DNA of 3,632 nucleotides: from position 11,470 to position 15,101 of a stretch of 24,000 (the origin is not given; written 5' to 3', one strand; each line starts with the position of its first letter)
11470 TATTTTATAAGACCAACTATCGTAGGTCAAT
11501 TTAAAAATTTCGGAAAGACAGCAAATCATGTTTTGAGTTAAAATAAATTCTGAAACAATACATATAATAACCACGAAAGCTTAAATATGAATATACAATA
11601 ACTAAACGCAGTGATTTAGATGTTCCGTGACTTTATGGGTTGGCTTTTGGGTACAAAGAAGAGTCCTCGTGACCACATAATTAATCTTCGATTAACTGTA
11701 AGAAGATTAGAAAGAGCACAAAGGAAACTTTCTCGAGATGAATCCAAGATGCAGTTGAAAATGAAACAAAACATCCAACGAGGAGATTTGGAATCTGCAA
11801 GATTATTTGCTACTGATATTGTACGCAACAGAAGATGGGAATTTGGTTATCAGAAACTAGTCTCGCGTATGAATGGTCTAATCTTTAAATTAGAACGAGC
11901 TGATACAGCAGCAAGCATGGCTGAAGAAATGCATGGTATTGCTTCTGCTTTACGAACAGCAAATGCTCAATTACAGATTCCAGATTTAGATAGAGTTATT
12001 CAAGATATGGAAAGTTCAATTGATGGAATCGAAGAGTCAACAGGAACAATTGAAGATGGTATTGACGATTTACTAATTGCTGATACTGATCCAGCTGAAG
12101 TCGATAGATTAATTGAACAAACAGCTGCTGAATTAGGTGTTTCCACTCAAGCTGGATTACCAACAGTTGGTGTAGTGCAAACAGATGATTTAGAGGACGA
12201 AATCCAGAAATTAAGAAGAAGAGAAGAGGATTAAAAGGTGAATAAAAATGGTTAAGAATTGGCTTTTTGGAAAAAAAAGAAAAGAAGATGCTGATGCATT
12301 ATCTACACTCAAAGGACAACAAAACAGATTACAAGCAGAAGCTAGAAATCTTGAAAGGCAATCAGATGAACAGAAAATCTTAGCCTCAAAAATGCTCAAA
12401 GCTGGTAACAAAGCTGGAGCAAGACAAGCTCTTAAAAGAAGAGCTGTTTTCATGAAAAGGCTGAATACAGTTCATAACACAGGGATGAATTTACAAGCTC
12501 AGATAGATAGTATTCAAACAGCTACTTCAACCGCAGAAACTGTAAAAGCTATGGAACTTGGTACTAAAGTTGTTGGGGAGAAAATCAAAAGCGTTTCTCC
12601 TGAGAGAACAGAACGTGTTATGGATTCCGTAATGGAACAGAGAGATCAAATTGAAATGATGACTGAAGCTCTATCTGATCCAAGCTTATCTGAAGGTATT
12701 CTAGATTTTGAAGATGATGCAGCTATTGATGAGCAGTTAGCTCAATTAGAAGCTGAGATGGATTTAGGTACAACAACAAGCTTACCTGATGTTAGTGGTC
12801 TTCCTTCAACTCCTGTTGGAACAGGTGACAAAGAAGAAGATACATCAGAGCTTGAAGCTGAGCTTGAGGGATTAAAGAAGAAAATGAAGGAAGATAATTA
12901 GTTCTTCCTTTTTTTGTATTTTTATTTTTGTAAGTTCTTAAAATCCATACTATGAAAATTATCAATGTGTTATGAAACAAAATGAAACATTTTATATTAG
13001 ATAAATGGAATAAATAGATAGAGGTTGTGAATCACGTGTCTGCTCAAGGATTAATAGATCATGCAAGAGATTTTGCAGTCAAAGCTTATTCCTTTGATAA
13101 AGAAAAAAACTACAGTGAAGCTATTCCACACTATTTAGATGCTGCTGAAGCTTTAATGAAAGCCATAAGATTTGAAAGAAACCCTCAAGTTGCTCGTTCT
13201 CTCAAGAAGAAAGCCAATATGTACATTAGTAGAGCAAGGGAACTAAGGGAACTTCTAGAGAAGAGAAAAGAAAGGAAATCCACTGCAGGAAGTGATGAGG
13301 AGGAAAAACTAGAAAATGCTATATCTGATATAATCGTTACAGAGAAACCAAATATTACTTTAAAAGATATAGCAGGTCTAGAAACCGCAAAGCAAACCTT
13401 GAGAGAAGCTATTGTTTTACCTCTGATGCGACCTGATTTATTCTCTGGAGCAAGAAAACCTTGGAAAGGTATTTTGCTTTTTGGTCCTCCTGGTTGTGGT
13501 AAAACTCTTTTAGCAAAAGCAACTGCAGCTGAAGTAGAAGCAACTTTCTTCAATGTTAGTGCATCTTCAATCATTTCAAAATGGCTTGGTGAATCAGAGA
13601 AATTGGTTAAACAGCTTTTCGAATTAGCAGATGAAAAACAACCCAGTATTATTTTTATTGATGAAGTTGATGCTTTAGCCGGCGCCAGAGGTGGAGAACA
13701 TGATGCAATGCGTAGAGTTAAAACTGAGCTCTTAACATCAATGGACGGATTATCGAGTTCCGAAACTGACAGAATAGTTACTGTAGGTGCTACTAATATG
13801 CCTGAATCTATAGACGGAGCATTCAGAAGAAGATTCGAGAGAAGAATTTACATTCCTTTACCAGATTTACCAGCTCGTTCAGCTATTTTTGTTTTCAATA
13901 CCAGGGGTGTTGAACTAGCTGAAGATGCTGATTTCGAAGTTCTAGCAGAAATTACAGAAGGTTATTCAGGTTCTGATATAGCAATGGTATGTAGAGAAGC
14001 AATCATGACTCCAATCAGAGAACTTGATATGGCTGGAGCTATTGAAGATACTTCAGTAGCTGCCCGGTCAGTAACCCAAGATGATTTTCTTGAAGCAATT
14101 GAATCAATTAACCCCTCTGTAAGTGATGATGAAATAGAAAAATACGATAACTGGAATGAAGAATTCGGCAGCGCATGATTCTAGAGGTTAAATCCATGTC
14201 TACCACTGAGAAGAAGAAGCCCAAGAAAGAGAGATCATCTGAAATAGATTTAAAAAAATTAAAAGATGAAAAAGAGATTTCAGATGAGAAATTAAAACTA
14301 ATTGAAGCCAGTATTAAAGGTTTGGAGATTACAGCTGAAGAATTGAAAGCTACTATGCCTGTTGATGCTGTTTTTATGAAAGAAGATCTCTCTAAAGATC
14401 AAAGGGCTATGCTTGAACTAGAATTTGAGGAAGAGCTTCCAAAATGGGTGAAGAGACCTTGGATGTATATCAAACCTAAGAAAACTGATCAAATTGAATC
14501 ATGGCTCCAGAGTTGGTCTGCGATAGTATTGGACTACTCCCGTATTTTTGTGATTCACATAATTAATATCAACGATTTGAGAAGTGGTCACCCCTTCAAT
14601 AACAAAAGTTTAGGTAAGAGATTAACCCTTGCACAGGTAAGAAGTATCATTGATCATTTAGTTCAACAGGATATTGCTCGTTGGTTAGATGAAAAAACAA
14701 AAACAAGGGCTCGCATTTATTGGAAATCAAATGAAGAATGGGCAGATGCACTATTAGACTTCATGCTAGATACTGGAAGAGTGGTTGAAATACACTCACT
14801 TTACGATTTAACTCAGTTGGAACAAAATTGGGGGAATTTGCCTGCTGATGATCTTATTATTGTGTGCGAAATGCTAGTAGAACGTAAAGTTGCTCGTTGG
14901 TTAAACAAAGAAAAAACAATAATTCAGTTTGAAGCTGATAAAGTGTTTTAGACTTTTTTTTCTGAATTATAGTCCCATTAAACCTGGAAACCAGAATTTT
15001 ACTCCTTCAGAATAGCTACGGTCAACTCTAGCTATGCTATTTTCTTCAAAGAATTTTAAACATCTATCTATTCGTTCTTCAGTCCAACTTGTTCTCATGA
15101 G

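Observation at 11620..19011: Complete eukaryote-type ubiquitin + ESCRT-I/II/III + Vps4 supercluster in an archaeal genomic context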

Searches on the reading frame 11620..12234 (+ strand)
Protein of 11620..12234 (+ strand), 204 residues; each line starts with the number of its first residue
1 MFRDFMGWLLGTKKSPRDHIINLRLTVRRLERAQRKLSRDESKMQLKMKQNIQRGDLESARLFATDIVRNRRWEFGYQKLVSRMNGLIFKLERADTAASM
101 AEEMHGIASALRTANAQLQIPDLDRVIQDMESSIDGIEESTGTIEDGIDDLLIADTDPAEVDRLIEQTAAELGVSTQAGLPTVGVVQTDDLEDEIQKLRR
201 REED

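Call 4: search_protein_families(library=pfam, max_evalue=0.1, proteins=[window:11620-12234:+])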
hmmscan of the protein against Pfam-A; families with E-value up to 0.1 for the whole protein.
window:11620-12234:+ (204 aa): 2 families
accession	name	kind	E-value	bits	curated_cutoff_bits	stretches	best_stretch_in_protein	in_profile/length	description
PF03357.26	Snf7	-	5.8e-18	65.6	27.3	1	22-183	5-166/171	Snf7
PF03398.19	Ist1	-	0.021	15.2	33.6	1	22-126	3-108/164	Regulator of Vps4 activity in the MVB pathway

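Call 17: search_solved_structures(query=window:11620-12234:+, max_evalue=0.01)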
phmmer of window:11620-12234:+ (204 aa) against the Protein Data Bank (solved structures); distinct sequences matched with E-value up to 0.01: 10.
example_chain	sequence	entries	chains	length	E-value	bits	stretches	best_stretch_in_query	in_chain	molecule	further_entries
8v2q_A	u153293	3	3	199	2.7e-15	60.1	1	17-189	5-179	Charged multivesicular body protein 1b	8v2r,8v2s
6e8g_T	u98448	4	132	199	2.2e-14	57.2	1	17-189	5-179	Charged multivesicular body protein 1b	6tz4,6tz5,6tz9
7zcg_B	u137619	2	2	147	1.2e-13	54.8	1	23-152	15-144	Charged multivesicular body protein 2a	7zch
13gm_C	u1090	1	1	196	1.3e-13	54.6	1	18-176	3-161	Charged multivesicular body protein 1a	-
3jc1_Ab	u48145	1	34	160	2.6e-13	53.7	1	18-174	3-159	Charged multivesicular body protein 1b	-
6zh3_B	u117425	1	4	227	4.3e-06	30.1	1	22-186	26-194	Vacuolar protein-sorting-associated protein 24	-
2gd5_A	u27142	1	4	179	0.00019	24.8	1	19-173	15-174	Charged multivesicular body protein 3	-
3frt_A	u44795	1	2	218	0.00031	24.1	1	19-175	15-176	Charged multivesicular body protein 3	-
3frv_A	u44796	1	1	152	0.0021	21.4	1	18-134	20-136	Charged multivesicular body protein 3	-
7zcg_A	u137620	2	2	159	0.0037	20.6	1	20-163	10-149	Charged multivesicular body protein 3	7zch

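Call 59: search_protein_families(library=ncbifam, max_evalue=0.01, proteins=[window:11620-12234:+])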
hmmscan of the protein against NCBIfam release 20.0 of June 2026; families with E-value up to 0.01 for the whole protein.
window:11620-12234:+ (204 aa): 0 families

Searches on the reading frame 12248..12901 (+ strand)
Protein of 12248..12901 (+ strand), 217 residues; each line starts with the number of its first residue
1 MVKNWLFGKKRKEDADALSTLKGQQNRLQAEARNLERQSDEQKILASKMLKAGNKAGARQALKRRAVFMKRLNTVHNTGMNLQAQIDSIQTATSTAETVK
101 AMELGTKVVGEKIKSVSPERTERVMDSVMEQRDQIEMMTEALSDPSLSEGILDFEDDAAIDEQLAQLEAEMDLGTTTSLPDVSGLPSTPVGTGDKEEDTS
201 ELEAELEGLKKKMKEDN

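Call 4: search_protein_families(library=pfam, max_evalue=0.1, proteins=[window:12248-12901:+])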
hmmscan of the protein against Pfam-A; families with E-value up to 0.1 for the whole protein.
window:12248-12901:+ (217 aa): 3 families
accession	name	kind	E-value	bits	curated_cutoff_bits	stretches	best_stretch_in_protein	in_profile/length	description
PF03357.26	Snf7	-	8.3e-23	81.3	27.3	1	19-182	4-166/171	Snf7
PF03928.20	HbpS-like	-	0.077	13.5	25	0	66-114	27-74/128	Haem degrading protein HbpS-like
PF23182.1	PABC_AtC3H46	-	0.082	13.6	27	0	106-142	7-44/66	AtC3H46 PABC domain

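Call 18: search_solved_structures(query=window:12248-12901:+, max_evalue=0.01)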
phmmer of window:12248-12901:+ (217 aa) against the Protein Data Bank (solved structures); distinct sequences matched with E-value up to 0.01: 9.
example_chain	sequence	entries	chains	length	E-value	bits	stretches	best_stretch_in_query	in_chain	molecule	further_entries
9ftl_A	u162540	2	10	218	3.6e-129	431.2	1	1-216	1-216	Heimdallarchaeota archaeon AB_125 ESCRT-IIIB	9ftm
9jsd_A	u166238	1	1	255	3.2e-09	40.2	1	9-146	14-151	Vacuolar-sorting protein SNF7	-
8wb6_A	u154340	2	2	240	4.4e-09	39.8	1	9-173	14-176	SNF7 isoform 1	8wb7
5fd7_A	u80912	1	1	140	1.3e-08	38.3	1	10-145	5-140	Vacuolar-sorting protein SNF7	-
5fd9_A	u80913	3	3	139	1.4e-08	38.2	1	10-145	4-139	Vacuolar-sorting protein SNF7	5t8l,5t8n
9fn1_U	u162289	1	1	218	0.00013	25.2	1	4-213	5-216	Vps20/32/60-like protein (ESCRT-III)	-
8erw_A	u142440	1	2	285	0.0019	21.4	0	18-71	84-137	C2HR4_8r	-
6e8g_T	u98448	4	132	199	0.0024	21.1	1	20-200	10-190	Charged multivesicular body protein 1b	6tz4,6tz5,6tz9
8v2q_A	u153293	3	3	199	0.0025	21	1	20-200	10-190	Charged multivesicular body protein 1b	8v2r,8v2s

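Call 59: search_protein_families(library=ncbifam, max_evalue=0.01, proteins=[window:12248-12901:+])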
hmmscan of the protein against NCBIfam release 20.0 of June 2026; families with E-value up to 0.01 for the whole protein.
window:12248-12901:+ (217 aa): 0 families

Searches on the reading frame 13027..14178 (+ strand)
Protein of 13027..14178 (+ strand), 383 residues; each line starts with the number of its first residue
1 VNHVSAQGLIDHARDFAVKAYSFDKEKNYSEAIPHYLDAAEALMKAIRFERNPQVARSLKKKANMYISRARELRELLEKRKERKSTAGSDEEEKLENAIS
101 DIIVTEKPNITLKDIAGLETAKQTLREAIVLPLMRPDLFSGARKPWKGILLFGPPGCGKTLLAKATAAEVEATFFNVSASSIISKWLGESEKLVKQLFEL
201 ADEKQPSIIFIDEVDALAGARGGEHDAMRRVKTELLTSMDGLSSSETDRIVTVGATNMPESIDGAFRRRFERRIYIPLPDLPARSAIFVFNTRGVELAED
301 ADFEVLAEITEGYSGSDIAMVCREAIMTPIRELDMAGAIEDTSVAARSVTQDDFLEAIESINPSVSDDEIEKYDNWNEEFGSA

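Call 4: search_protein_families(library=pfam, max_evalue=0.1, proteins=[window:13027-14178:+])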
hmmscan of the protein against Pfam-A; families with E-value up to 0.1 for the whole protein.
window:13027-14178:+ (383 aa): 26 families (the best 25 are shown)
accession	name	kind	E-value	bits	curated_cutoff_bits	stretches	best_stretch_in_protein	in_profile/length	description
PF00004.35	AAA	-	2.5e-42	144.8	21.2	1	149-278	1-131/131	ATPase family associated with various cellular activities (AAA)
PF17862.7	AAA_lid_3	-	3.1e-13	49.4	27.2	1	300-335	1-36/45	AAA+ lid domain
PF04212.24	MIT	-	1.5e-11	44.6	30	1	11-75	2-66/66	MIT (microtubule interacting and transport) domain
PF09336.16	Vps4_C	-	1.6e-09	38.1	21.3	1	339-381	19-61/61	Vps4 C terminal oligomerisation domain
PF05496.18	RuvB_N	-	7.4e-07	29.5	27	1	146-270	33-153/159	Holliday junction DNA helicase RuvB P-loop domain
PF13173.12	AAA_14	-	8.8e-06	26.2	27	1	149-219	5-76/129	AAA domain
PF13401.12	AAA_22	-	9.2e-05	23.2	27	1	149-235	8-79/130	AAA domain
PF07724.20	AAA_2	-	0.00014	22.4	27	1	148-237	5-97/166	AAA domain (Cdc48 subfamily)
PF07728.20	AAA_5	-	0.00015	22.2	22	1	149-270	2-139/139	AAA domain (dynein-related subfamily)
PF06068.19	TIP49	-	0.00044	20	23.8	1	129-197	38-103/347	TIP49 P-loop domain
PF01637.24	ATPase_2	-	0.00055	20.2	33.2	0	143-171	17-45/225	ATPase domain predominantly from Archaea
PF13191.12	AAA_16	-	0.0012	19.8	32.6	1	147-229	25-117/167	AAA ATPase domain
PF20720.3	nSTAND3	-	0.0022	18.1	27.2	1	149-213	20-73/155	Novel STAND NTPase 3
PF05673.19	DUF815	-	0.0029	17.3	23.8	1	104-214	19-116/249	Protein of unknown function (DUF815)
PF13481.12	AAA_25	-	0.0062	16.6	27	0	148-170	35-57/195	AAA domain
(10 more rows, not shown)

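Call 50: search_solved_structures(query=window:13027-14178:+, max_evalue=1e-40)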
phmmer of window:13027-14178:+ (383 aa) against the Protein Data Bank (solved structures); distinct sequences matched with E-value up to 1e-40: 236 (the best 60 are shown).
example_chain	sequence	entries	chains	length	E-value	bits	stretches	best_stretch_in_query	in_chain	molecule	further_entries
5vc7_A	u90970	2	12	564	4.1e-114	384.9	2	103-378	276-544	VCP-like ATPase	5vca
5g4g_A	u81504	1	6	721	6.6e-114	384.2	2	103-374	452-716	VCP-LIKE ATPASE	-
5g4f_A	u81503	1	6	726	6.6e-114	384.2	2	103-374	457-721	VCP-LIKE ATPASE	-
5c18_A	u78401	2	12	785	2.8e-112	378.8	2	104-376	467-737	Transitional endoplasmic reticulum ATPase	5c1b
5c19_A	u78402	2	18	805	5.3e-111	374.6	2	104-377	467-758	Transitional endoplasmic reticulum ATPase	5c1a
7wub_D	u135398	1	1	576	1.1e-110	373.5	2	104-376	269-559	Transitional endoplasmic reticulum ATPase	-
7wub_C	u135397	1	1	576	1.2e-110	373.5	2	104-376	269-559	Transitional endoplasmic reticulum ATPase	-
7rlj_A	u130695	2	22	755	2.8e-110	372.3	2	104-376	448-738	Transitional endoplasmic reticulum ATPase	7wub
8yka_A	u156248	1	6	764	2.9e-110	372.2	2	104-376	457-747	Transitional endoplasmic reticulum ATPase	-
7mdm_B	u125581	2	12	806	3.2e-110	372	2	104-376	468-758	Transitional endoplasmic reticulum ATPase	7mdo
7y4w_A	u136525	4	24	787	3.3e-110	372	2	104-376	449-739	Transitional endoplasmic reticulum ATPase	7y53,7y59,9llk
7rlh_A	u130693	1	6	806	3.4e-110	372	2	104-376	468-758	Transitional endoplasmic reticulum ATPase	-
7bp9_A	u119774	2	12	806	3.5e-110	371.9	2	104-376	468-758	Transitional endoplasmic reticulum ATPase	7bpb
7bp8_A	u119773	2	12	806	3.6e-110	371.9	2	104-376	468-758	Transitional endoplasmic reticulum ATPase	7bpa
10qq_A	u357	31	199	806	3.6e-110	371.9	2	104-376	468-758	Transitional endoplasmic reticulum ATPase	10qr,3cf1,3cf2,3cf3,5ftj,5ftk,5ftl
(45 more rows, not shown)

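Call 59: search_protein_families(library=ncbifam, max_evalue=0.01, proteins=[window:13027-14178:+])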
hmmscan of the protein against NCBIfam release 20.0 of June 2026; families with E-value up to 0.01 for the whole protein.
window:13027-14178:+ (383 aa): 35 families (the best 25 are shown)
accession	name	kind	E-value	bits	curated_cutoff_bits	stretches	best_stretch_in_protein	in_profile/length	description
NF041006.2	cell_div_CdvC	equivalog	3.5e-95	319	650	1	9-380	7-368/370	cell division protein CdvC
TIGR01243.1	CDC48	subfamily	2e-77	261.2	802.65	1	98-381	439-730/733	CDC48 family AAA ATPase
NF003069.1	PRK03992.1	subfamily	3.2e-70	237.2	500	1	93-352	111-375/379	proteasome-activating nucleotidase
TIGR01242.2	TIGR01242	subfamily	4.2e-68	230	500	1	96-360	97-354/362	proteasome-activating nucleotidase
TIGR01241.2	FtsH_fam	equivalog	2.1e-56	191.9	600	1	95-335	144-388/598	ATP-dependent zinc metalloprotease FtsH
NF047748.1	PrtsmActNtasePan1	equivalog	4.2e-56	190.7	750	1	103-353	138-393/405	proteasome-activating nucleotidase Pan1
NF047747.1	PrtsmActNtasePan2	equivalog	5.1e-56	190.6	700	1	102-352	140-395/397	proteasome-activating nucleotidase Pan2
NF008004.0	PRK10733.1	equivalog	5.7e-40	136.9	1008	1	105-329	144-372/644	ATP-dependent zinc metalloprotease FtsH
NF042959.1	IteA_antiphage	equivalog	9.8e-40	136.8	510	1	81-330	65-305/367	anti-phage ATPase IteA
TIGR03689.1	pup_AAA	equivalog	1.6e-35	122.8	504.75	1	97-288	166-374/512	proteasome ATPase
NF003229.0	PRK04195.1-5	equivalog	1.9e-09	36.8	280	1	111-219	15-117/413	replication factor C large subunit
NF003230.0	PRK04195.1-6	equivalog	2.4e-08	33.1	441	1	111-225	12-119/494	replication factor C large subunit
NF003745.1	PRK05342.1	equivalog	1e-07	31.2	359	1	149-219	112-188/418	ATP-dependent Clp protease ATP-binding subunit ClpX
TIGR03922.1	T7SS_EccA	equivalog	2.1e-07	29.9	466.65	1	111-256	274-423/557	type VII secretion AAA-ATPase EccA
NF000868.0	PRK00080.1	equivalog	2.4e-07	30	282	1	144-219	49-116/330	Holliday junction branch migration DNA helicase RuvB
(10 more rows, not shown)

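Call 71: find_encoding_contigs(protein=window:13027-14178:+, flank=10000, max_places=3)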
Protein window:13027-14178:+ (383 aa): 2 contigs read that carry it; 2 places shown.
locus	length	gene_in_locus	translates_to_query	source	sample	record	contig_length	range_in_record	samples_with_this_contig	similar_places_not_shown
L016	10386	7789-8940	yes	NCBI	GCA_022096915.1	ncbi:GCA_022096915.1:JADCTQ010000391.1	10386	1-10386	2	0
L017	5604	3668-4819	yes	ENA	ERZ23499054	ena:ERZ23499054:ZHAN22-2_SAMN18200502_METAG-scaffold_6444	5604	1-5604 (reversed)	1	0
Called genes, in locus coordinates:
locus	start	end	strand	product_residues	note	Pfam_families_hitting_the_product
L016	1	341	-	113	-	PF03259:Robl_LC7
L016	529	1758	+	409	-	PF01676:Metalloenzyme, PF10143:PhosphMutase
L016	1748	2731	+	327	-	PF00892:EamA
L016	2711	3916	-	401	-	PF00155:Aminotran_1_2, PF01053:Cys_Met_Meta_PP (weak)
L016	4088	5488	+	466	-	-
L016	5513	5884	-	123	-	-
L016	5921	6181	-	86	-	PF00137:ATP-synt_C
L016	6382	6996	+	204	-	PF03357:Snf7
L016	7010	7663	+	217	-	PF03357:Snf7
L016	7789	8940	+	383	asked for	PF04212:MIT, PF13173:AAA_14 (faint), PF05496:RuvB_N (weak), PF00004:AAA, PF17862:AAA_lid_3, PF09336:Vps4_C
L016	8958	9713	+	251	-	PF05871:ESCRT-II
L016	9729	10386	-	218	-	PF04157:EAP30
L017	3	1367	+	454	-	?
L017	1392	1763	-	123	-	-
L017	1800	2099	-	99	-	PF00137:ATP-synt_C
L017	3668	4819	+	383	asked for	PF04212:MIT, PF13173:AAA_14 (faint), PF05496:RuvB_N (weak), PF00004:AAA, PF17862:AAA_lid_3, PF09336:Vps4_C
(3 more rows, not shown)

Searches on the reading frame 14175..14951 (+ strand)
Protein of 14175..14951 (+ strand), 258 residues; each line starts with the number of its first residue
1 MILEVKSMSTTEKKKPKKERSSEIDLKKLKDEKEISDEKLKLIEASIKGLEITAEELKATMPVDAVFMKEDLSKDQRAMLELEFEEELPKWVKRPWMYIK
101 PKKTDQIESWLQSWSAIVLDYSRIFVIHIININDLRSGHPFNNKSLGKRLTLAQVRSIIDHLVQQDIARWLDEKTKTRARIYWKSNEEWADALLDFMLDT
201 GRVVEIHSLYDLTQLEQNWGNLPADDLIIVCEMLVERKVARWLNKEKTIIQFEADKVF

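Call 4: search_protein_families(library=pfam, max_evalue=0.1, proteins=[window:14175-14951:+])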
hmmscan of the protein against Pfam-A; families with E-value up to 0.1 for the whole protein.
window:14175-14951:+ (258 aa): 3 families
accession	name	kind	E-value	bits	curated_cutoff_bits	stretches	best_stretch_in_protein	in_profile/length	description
PF05871.18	ESCRT-II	-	3.5e-21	76.3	27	1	98-217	8-128/138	ESCRT-II complex subunit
PF00204.31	DNA_gyraseB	-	0.061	13.3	27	0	148-186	120-158/173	DNA gyrase B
PF06924.17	DUF1281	-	0.096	12.7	27.3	1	195-254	62-121/177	Protein of unknown function (DUF1281)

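Call 59: search_protein_families(library=ncbifam, max_evalue=0.01, proteins=[window:14175-14951:+])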
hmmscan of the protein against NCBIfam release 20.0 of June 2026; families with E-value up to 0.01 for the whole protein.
window:14175-14951:+ (258 aa): 0 families
